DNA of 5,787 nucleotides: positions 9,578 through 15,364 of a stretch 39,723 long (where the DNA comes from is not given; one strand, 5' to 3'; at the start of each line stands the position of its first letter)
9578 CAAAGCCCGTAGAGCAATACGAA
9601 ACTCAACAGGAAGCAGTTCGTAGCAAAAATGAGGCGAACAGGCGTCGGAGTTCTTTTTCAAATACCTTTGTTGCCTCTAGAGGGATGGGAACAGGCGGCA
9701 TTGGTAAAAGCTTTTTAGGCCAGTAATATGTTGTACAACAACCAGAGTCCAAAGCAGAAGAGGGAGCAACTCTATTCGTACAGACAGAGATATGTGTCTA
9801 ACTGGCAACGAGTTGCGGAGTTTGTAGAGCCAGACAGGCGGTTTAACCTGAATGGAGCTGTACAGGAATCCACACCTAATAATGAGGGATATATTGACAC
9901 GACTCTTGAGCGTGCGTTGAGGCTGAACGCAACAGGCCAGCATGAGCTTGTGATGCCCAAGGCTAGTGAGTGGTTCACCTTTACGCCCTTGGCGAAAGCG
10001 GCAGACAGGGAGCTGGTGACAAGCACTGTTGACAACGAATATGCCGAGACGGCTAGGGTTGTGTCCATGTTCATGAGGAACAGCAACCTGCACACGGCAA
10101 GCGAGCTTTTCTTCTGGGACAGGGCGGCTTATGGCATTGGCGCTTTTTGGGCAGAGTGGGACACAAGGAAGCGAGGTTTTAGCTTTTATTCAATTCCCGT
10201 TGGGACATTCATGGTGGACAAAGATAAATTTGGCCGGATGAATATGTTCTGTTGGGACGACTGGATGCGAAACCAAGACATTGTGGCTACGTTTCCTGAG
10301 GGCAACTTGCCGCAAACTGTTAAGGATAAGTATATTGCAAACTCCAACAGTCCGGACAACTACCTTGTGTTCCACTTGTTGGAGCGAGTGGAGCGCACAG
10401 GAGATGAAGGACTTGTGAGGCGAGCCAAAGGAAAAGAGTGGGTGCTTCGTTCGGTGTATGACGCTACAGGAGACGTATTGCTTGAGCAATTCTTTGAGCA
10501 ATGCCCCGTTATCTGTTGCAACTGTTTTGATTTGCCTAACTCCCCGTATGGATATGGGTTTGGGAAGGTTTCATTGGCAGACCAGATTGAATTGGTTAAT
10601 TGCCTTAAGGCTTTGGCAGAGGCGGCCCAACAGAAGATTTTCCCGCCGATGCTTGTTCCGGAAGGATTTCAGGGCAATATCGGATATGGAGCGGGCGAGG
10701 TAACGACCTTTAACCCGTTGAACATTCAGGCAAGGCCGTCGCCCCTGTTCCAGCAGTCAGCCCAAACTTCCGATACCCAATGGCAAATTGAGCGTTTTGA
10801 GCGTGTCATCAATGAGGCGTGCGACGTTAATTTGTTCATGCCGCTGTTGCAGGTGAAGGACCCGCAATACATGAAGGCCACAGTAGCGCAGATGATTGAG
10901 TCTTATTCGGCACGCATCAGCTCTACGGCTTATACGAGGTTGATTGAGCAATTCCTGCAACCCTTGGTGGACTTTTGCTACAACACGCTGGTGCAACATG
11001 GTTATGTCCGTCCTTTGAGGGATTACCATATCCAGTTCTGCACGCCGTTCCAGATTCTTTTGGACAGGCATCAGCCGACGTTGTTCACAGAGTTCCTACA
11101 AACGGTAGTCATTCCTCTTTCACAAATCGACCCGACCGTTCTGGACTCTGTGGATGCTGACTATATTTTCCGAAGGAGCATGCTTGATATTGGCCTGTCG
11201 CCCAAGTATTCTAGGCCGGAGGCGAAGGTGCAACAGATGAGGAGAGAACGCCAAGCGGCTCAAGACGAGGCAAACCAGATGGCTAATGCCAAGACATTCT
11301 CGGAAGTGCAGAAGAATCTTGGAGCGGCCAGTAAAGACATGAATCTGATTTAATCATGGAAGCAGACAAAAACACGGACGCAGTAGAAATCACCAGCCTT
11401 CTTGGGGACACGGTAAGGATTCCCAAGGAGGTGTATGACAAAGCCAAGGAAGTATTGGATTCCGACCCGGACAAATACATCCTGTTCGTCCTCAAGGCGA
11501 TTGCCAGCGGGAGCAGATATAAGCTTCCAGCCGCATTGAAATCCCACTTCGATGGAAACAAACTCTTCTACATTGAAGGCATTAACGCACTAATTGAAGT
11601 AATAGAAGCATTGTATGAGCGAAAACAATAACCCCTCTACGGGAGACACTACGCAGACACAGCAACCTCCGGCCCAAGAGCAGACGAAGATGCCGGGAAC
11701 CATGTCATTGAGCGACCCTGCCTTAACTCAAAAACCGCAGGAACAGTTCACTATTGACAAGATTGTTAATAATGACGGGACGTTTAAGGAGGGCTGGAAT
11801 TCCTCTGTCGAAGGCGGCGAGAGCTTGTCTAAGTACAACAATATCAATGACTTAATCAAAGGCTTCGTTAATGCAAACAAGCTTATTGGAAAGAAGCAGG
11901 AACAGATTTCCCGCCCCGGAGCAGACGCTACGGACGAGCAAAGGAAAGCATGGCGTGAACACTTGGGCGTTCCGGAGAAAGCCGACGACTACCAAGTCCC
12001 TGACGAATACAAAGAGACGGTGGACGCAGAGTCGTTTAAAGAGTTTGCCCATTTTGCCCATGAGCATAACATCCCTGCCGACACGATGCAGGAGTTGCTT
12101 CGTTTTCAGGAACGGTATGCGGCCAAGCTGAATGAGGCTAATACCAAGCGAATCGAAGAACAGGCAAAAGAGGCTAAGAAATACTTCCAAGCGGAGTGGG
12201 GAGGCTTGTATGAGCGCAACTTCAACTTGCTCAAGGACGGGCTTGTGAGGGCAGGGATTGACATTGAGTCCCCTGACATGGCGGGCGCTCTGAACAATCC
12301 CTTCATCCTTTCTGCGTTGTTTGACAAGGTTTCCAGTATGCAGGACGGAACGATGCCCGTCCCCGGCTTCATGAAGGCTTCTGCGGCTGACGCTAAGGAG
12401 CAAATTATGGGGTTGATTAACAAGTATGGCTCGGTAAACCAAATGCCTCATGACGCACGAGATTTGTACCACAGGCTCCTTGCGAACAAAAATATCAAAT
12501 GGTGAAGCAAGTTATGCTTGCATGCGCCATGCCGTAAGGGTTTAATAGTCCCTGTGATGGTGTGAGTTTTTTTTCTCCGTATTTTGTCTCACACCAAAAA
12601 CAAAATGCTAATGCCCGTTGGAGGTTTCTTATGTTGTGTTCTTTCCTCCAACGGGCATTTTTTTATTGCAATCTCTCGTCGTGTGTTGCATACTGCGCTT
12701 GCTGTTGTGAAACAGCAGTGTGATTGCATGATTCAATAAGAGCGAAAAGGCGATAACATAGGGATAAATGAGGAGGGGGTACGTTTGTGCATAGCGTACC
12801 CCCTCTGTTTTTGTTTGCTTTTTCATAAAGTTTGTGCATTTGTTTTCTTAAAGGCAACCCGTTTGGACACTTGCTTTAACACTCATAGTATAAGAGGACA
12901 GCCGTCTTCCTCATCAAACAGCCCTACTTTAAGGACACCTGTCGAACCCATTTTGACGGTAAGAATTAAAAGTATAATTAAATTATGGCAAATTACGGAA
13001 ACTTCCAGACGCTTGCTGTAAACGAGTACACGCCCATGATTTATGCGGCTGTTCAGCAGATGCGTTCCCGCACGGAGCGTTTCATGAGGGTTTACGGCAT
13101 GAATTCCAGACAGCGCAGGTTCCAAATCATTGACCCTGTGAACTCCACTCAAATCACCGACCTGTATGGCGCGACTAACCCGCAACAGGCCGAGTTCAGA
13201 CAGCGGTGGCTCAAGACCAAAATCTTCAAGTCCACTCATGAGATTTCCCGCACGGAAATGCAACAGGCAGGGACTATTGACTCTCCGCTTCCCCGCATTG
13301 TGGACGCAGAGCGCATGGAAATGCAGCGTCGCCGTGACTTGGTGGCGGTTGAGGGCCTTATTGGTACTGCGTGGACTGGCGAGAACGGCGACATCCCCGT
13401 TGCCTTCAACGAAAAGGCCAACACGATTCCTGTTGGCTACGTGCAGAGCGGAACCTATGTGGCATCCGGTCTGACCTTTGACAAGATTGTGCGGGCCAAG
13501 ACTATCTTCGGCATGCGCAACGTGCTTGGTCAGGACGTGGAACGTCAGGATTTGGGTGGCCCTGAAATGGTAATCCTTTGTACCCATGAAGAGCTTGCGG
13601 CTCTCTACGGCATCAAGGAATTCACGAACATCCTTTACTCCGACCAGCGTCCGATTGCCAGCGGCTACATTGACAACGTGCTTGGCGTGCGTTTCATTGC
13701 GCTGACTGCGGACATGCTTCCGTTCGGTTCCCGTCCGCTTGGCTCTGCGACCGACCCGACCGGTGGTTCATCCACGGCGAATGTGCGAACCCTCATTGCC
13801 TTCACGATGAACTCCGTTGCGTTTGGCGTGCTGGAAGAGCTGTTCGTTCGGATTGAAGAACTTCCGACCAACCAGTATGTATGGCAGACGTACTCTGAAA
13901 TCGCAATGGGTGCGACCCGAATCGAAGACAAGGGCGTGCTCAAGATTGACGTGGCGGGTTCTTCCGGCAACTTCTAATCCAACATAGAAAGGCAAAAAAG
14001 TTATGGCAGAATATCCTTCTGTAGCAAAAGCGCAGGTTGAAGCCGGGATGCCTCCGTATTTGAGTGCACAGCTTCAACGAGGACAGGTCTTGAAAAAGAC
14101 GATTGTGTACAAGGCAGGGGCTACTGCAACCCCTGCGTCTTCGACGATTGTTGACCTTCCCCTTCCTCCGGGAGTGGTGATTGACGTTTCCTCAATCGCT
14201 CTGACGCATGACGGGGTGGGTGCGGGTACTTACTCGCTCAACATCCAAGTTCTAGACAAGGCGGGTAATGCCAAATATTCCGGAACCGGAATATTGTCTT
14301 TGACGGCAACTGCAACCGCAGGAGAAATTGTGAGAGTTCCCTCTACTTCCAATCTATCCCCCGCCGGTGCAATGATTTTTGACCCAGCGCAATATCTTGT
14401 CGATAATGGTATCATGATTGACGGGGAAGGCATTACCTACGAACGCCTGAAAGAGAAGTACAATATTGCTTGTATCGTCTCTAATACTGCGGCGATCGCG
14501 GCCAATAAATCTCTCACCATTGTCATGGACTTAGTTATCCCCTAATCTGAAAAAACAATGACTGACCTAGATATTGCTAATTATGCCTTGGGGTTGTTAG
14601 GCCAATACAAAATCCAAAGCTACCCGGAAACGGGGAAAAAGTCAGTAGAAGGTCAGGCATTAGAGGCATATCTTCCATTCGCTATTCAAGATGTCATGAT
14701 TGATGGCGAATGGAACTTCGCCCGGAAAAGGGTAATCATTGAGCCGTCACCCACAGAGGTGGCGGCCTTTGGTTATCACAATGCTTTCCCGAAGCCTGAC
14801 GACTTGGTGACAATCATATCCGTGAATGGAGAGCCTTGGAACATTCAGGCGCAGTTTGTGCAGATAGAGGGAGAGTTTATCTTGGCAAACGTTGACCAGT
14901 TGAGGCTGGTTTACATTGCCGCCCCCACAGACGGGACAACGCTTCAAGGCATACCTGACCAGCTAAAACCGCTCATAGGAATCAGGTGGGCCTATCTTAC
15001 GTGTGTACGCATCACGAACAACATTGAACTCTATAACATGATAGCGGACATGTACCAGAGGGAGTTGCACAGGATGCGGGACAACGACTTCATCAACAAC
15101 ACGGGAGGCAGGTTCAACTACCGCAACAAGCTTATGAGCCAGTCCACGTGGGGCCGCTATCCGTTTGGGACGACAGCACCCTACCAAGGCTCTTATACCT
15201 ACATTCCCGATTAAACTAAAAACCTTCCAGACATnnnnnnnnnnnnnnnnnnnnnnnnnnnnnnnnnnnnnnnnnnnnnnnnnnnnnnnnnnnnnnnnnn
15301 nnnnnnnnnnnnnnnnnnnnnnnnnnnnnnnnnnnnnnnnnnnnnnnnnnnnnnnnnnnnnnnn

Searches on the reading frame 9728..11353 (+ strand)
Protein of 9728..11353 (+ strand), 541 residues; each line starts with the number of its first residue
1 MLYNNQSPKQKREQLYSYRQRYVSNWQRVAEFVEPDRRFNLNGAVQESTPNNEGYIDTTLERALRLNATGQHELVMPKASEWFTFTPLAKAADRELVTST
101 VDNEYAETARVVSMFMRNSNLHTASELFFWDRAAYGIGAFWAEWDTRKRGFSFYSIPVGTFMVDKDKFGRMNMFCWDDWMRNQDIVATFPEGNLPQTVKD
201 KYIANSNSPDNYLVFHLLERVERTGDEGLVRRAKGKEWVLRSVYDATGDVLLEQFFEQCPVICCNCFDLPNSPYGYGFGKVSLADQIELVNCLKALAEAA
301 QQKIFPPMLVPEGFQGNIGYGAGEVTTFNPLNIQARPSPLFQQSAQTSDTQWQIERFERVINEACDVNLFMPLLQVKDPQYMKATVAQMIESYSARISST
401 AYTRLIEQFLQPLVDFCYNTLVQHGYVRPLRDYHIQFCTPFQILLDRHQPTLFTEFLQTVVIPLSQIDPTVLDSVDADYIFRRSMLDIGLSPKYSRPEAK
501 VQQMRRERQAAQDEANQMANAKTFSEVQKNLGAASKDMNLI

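Call 4: search_protein_families(library=pfam, proteins=[window:9728-11353:+], max_evalue=0.1)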
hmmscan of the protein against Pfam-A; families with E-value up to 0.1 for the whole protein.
window:9728-11353:+ (541 aa): 1 family
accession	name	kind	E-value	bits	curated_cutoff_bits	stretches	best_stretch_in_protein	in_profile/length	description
PF12236.14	Head-tail_con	-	1e-49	169.7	27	1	9-491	5-485/489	Bacteriophage head to tail connecting protein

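Call 5: search_protein_families(library=phrogs, proteins=[window:9728-11353:+], max_evalue=0.01)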
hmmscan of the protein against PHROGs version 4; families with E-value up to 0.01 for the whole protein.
window:9728-11353:+ (541 aa): 4 families
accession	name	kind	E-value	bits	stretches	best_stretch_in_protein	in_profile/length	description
phrog_332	-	connector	3.9e-58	198.1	1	10-536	16-546/560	head-tail adaptor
phrog_21643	-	unknown function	2.5e-13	50.8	1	339-539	54-258/268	-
phrog_21528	-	unknown function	3.1e-12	47.5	1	10-219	8-214/224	-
phrog_449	-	connector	8.2e-07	28.9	1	401-533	382-513/520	head-tail adaptor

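Call 67: search_dna_similar(query=window:9728-11353:+, collection=phages, mode=protein, max_evalue=0.00001, max_rows=30)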
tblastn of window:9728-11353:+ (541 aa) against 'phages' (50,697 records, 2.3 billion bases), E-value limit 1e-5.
Records with a match: 46; places in all: 46; records where one place covers at least 80% of the query: 44.
Best place of each record, by identity: <60% 46.
By first word of the organism name: Escherichia 13; Pelagibacter 10; Bordetella 5; Klebsiella 4; Caudoviricetes 3; Alteromonas 2; Vibrio 2; Acinetobacter 2; Stenotrophomonas 2; phage 1; and 2 more.
By host as written in the record: - 9; Candidatus Pelagibacter sp. HTCC1062 4; Escherichia coli O157:H7 4; Candidatus Pelagibacter ubique HTCC1062 3; Alteromonas macleodii 2; Bordetella bronchiseptica 2; Escherichia coli 2; Escherichia coli O103:H25 strain NIPH-11060424/NVH-734 2; and 18 more.
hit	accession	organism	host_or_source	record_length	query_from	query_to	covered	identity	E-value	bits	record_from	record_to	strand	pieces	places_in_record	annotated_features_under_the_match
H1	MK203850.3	Alteromonas phage ZP6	Alteromonas macleodii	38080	14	539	97%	23.1%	3e-18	95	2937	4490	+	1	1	portal protein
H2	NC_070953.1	Alteromonas phage ZP6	Alteromonas macleodii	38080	14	539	97%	23.1%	3e-18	95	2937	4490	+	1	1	portal protein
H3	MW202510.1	Caudoviricetes sp.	Manatee Spring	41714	10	512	93%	23.7%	1e-13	81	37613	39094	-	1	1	head to tail connecting protein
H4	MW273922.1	Pelagibacter phage HTVC034P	Candidatus Pelagibacter sp. HTCC1062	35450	13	505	91%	22.7%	7e-11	71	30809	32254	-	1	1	head-tail connector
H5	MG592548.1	Vibrio phage 1.182.O._10N.286.46.E1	Vibrio breoganii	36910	9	508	92%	22.3%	5e-11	72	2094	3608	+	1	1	head to tail connecting protein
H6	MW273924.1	Pelagibacter phage HTVC100P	Candidatus Pelagibacter sp. HTCC7211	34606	13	498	90%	22.9%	1e-12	77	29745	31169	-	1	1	head-tail connector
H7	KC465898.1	Pelagibacter phage HTVC010P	Candidatus Pelagibacter ubique HTCC1062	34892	13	505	91%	22.5%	7e-10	68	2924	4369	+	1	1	head-tail connector protein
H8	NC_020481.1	Pelagibacter phage HTVC010P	Candidatus Pelagibacter ubique HTCC1062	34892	13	505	91%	22.5%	7e-10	68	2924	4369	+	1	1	head-tail adaptor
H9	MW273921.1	Pelagibacter phage HTVC028P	Candidatus Pelagibacter sp. HTCC1062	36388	9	536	98%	20.8%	4e-12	76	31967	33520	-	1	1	head-tail connector protein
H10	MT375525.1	Pelagibacter phage Greip EXVC021P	Candidatus Pelagibacter ubique HTCC1062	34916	13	505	91%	22.2%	2e-13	79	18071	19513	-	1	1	head-tail connector protein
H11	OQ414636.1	Pelagibacter phage EXVC032P Baldr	Candidadtus Pelagibacter sp. HTCC1062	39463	9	538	98%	20.6%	1e-13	80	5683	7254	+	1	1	head-tail connector protein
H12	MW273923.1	Pelagibacter phage HTVC035P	Candidatus Pelagibacter sp. HTCC1062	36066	13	507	91%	22.1%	4e-13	78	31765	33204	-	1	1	head-tail connector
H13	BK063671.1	Caudoviricetes sp. vir555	Methanomicrobiales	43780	9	504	92%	21.9%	2e-15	86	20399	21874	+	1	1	head-tail adaptor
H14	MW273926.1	Pelagibacter phage HTVC204P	Candidatus Pelagibacter sp. FZCC0015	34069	13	501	90%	22.1%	2e-9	67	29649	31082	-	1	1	head-tail connector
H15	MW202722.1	Caudoviricetes sp.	Manatee Spring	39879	15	479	86%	23.1%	2e-7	60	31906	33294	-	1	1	head to tail connecting protein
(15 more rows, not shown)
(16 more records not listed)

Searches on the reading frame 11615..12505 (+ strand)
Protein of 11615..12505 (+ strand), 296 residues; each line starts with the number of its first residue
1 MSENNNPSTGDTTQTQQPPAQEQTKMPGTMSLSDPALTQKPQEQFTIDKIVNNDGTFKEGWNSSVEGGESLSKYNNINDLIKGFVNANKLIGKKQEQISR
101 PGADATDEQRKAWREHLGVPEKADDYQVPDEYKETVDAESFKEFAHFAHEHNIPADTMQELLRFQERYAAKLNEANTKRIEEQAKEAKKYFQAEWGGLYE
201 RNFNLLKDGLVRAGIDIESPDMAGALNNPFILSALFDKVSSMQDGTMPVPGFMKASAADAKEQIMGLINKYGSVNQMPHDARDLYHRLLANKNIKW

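Call 10: search_protein_families(library=pfam, proteins=[window:11615-12505:+], max_evalue=0.01)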
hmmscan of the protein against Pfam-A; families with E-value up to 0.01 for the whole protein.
window:11615-12505:+ (296 aa): 0 families

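Call 26: search_protein_families(library=phrogs, proteins=[window:11615-12505:+], max_evalue=0.001)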
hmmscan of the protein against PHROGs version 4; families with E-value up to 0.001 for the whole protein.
window:11615-12505:+ (296 aa): 2 families
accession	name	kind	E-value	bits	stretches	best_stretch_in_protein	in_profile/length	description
phrog_3742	-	unknown function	8e-29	102.5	1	4-269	4-258/287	-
phrog_458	-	other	2.5e-05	25.4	1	94-194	64-161/246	protease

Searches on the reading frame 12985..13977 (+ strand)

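Call 4: search_protein_families(library=pfam, proteins=[window:12985-13977:+], max_evalue=0.1)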
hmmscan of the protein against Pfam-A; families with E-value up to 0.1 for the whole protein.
window:12985-13977:+ (330 aa): 1 family
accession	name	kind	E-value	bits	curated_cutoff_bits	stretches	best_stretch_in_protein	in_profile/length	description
PF19821.5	Phage_capsid_2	-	1.4e-34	120.2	25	1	11-323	5-291/293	Phage capsid protein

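Call 5: search_protein_families(library=phrogs, proteins=[window:12985-13977:+], max_evalue=0.01)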
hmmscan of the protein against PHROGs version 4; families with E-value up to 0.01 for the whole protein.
window:12985-13977:+ (330 aa): 1 family
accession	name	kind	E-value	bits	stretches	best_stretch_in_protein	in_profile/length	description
phrog_3437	-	head and packaging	6.9e-30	105.3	1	1-324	1-292/294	major head protein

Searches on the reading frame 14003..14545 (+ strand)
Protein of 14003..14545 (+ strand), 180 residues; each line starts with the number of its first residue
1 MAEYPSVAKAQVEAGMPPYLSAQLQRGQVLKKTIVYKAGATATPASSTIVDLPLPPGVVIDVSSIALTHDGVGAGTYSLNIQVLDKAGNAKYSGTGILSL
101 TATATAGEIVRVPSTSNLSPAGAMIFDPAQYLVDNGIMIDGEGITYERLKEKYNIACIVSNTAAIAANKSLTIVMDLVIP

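Call 4: search_protein_families(library=pfam, proteins=[window:14003-14545:+], max_evalue=0.1)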
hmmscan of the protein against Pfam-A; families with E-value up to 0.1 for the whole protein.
window:14003-14545:+ (180 aa): 1 family
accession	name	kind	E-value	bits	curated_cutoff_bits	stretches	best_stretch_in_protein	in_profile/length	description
PF19077.6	Big_13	-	0.077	13.9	27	0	70-94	70-94/102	Bacterial Ig-like domain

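Call 5: search_protein_families(library=phrogs, proteins=[window:14003-14545:+], max_evalue=0.01)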
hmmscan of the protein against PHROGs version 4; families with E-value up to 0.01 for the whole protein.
window:14003-14545:+ (180 aa): 0 families

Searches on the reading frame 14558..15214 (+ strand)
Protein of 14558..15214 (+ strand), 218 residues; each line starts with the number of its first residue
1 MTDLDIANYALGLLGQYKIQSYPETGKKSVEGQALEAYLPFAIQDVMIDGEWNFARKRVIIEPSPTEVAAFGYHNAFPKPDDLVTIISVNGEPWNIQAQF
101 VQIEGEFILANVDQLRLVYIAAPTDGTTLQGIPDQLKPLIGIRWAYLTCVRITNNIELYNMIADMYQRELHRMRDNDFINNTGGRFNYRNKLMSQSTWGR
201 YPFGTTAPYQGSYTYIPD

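Call 4: search_protein_families(library=pfam, proteins=[window:14558-15214:+], max_evalue=0.1)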
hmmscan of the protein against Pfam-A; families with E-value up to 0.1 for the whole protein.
window:14558-15214:+ (218 aa): 0 families

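Call 5: search_protein_families(library=phrogs, proteins=[window:14558-15214:+], max_evalue=0.01)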
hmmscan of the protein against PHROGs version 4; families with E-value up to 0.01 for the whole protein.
window:14558-15214:+ (218 aa): 2 families
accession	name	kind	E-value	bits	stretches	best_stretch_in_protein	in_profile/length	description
phrog_394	-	tail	4.5e-23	82.7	1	1-186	2-179/190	tail protein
phrog_9239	-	tail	9e-05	22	1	6-160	7-153/741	tail tubular protein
